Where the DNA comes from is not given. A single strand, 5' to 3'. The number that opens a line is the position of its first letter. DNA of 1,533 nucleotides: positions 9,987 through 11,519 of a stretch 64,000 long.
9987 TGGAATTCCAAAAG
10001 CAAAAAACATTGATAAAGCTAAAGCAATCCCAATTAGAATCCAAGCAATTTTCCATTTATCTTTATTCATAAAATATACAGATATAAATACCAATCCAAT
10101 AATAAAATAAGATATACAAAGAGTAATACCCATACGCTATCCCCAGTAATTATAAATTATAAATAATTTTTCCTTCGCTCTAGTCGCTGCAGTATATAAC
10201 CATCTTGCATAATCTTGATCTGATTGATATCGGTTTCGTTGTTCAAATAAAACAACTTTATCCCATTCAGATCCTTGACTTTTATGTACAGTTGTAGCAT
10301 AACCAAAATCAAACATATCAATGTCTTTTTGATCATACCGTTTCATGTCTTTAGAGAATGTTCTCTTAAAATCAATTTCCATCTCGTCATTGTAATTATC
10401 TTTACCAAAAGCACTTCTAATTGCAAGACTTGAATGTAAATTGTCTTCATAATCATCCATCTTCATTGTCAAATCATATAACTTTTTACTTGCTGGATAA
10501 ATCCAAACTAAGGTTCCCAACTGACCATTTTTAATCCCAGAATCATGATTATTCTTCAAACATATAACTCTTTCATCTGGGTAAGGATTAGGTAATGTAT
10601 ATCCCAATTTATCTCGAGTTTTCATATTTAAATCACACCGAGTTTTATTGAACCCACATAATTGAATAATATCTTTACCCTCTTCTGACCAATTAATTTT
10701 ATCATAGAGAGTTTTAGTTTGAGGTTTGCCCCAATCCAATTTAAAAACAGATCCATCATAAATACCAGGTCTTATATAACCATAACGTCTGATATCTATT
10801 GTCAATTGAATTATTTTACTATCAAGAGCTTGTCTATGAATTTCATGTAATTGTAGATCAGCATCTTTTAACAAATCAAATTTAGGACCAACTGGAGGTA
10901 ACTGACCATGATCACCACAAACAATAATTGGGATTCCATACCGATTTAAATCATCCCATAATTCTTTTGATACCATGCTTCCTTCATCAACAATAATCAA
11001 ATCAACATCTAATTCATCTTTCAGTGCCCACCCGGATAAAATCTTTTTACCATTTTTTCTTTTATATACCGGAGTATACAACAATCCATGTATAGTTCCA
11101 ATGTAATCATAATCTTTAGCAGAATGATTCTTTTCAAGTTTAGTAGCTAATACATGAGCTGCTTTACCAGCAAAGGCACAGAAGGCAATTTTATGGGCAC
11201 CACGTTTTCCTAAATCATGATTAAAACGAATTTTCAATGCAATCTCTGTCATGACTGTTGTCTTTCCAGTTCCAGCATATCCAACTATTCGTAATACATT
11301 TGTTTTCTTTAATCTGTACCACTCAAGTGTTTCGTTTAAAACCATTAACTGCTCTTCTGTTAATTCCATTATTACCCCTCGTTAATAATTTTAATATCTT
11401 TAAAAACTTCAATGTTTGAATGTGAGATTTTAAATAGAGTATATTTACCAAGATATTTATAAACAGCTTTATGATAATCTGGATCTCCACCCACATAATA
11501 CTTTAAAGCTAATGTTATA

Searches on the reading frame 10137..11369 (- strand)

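Call 94: search_protein_families(library=phrogs, proteins=[window:10137-11369:-], max_evalue=0.00001)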
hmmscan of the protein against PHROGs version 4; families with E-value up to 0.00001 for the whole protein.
window:10137-11369:- (410 aa): 4 families
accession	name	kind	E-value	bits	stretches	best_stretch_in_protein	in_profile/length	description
phrog_325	-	DNA, RNA and nucleotide metabolism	5.9e-84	284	1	1-406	469-868/986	Dda-like helicase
phrog_4412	-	DNA, RNA and nucleotide metabolism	3.7e-35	122.4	2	2-195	330-503/743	exonuclease V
phrog_1967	-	DNA, RNA and nucleotide metabolism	4.3e-22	79.5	2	1-117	151-253/776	DNA helicase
phrog_25471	-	unknown function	1.1e-07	33.1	1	1-139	1-138/162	-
